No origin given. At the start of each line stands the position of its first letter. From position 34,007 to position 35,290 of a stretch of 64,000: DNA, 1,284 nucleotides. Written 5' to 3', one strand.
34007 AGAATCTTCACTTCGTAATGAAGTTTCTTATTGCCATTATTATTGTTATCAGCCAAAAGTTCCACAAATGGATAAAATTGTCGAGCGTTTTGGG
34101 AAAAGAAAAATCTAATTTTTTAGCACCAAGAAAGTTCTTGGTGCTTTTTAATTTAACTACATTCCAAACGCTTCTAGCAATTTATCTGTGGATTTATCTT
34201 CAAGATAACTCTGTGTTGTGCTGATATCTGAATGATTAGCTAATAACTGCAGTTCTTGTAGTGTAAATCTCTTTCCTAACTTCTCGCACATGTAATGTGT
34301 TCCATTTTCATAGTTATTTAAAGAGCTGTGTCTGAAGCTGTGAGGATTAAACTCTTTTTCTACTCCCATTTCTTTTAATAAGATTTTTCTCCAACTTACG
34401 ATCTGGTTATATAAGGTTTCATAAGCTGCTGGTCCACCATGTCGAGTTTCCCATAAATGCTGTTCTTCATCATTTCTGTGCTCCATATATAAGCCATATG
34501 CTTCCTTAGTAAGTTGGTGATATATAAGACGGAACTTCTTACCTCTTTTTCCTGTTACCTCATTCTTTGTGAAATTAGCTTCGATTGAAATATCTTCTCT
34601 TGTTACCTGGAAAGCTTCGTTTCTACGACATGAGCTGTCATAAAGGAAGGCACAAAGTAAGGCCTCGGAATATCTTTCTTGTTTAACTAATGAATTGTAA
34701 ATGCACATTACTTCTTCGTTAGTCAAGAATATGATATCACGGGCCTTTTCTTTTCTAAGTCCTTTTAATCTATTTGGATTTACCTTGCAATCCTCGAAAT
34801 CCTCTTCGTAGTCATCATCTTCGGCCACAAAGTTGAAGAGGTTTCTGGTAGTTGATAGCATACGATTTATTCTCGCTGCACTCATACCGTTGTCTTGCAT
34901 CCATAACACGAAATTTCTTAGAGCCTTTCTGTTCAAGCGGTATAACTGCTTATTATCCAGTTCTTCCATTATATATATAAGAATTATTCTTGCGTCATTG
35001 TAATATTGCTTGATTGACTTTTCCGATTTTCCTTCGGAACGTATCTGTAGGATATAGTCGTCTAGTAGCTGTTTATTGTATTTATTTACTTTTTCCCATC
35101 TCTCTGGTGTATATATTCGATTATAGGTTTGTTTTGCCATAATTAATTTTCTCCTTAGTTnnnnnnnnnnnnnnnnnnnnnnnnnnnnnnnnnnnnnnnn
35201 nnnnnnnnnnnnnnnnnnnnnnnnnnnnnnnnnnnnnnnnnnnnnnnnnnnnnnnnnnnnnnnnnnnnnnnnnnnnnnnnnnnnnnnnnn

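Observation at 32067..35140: Orphan agr-type sensing module (XRE regulator, AgrC-like kinase, AgrD-like peptide) next to the recombinase, with no AgrB or AgrA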

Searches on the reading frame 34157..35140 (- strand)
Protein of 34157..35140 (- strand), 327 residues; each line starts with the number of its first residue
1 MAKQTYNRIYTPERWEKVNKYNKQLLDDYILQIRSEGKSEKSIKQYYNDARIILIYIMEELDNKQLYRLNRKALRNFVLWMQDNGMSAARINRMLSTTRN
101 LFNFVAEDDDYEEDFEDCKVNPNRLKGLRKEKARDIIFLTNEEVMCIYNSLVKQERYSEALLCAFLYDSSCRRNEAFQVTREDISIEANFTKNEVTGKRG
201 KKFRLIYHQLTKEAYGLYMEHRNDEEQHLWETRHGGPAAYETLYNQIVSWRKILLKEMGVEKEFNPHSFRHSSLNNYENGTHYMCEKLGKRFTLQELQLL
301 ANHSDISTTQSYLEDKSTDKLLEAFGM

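Call 3: search_protein_families(library=pfam, proteins=[window:34157-35140:-], max_evalue=1)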
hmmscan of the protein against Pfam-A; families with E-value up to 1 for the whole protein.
window:34157-35140:- (327 aa): 6 families
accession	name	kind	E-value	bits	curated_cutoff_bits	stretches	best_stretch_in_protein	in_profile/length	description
PF00589.27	Phage_integrase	-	2.2e-10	41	27.1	1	138-315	2-168/172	Phage integrase family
PF02899.23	Phage_int_SAM_1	-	3.2e-08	34.2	22.3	1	27-105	2-79/83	Phage integrase, N-terminal SAM-like domain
PF13495.12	Phage_int_SAM_4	-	3.2e-05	24.7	27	1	25-109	1-82/85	Phage integrase, N-terminal SAM-like domain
PF17039.10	Glyco_tran_10_N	-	0.008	17.1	28.7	1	44-104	37-94/109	Fucosyltransferase, N-terminal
PF13102.12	Phage_int_SAM_5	-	0.37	11.6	22.3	1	29-104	9-81/98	Phage integrase SAM-like domain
PF15884.10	QIL1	-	0.48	11.4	26.6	0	16-49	26-58/77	MICOS complex subunit MIC13, QIL1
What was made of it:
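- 34157..35140 (-): Convergent XerC/D-like tyrosine recombinase, 327 aa. It is a neighbour, not shown to be functionally linked. It could be an integrase or a multimer resolvase. Call 3: Phage_integrase 2e-10 and SAM_1 3e-8.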

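Call 5: search_protein_families(library=ncbifam, proteins=[window:34157-35140:-], max_evalue=10)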
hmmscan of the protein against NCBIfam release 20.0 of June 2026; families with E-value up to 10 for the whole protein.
window:34157-35140:- (327 aa): 5 families
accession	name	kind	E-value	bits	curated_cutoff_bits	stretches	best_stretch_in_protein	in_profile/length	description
TIGR02224.1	recomb_XerC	equivalog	8.2e-24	84.5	335.15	1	34-314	8-276/295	tyrosine recombinase XerC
NF040815.2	recomb_XerA_Arch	equivalog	4.4e-22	78.9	220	1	28-314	2-253/263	site-specific tyrosine recombinase/integron integrase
TIGR02225.1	recomb_XerD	equivalog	5.9e-18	65.2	329.6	1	30-313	4-272/290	site-specific tyrosine recombinase XerD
NF001399.0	PRK00283.1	subfamily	2.1e-16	60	279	1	23-312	6-280/300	tyrosine recombinase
TIGR02249.1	integrase_gron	subfamily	2.1e-05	24.1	265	2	33-206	9-163/315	integron integrase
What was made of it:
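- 34157..35140 (-): Call 5: XerC 8e-24, below cutoff.
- Checked: Tyrosine recombinase, 34157-35140 (-) (calls 3, 5).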

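Call 70: find_encoding_contigs(protein=window:34157-35140:-, flank=5000, max_places=10)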
Protein window:34157-35140:- (327 aa): 14 contigs read that carry it; 6 places shown.
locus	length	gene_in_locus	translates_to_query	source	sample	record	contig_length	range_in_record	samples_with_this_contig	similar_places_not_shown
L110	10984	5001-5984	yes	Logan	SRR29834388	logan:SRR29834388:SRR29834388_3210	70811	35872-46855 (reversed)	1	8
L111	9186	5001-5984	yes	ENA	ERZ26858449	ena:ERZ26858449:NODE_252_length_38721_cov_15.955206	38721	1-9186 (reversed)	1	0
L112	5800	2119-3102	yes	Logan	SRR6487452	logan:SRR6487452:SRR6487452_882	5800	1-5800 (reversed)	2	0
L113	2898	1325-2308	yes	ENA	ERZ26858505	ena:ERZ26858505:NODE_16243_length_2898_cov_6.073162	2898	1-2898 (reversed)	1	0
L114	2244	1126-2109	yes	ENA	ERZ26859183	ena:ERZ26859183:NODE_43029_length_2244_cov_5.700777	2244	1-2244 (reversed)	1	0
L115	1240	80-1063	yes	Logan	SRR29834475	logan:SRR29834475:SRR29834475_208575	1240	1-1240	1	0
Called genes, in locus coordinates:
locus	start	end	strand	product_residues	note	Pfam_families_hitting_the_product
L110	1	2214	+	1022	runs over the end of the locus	-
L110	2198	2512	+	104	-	-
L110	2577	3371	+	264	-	PF01520:Amidase_3, PF08239:SH3_3 (weak)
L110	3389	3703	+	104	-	-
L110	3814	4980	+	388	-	PF00188:CAP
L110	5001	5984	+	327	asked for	PF02899:Phage_int_SAM_1, PF00589:Phage_integrase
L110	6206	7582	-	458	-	PF14501:HATPase_c_5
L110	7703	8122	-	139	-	PF12844:HTH_19, PF13560:HTH_31, PF01381:HTH_3, PF13443:HTH_26 (weak)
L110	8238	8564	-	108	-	PF12957:DUF3846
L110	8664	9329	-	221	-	-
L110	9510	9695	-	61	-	-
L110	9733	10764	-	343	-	PF12224:Amidoligase_2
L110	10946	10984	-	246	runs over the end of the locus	PF02463:SMC_N (faint), PF13476:AAA_23, PF13175:AAA_15 (weak), PF00005:ABC_tran (weak), PF13304:AAA_21 (weak), PF13175:AAA_15 (weak), PF13304:AAA_21 (weak)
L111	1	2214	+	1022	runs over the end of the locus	-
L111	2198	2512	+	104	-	-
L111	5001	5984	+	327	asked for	PF02899:Phage_int_SAM_1, PF00589:Phage_integrase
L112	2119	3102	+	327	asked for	PF02899:Phage_int_SAM_1, PF00589:Phage_integrase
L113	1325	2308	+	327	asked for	PF02899:Phage_int_SAM_1, PF00589:Phage_integrase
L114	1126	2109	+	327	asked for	PF02899:Phage_int_SAM_1, PF00589:Phage_integrase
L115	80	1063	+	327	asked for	PF02899:Phage_int_SAM_1, PF00589:Phage_integrase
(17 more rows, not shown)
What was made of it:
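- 34157..35140 (-): Call 70: always adjacent to the cassette in the phage contigs.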
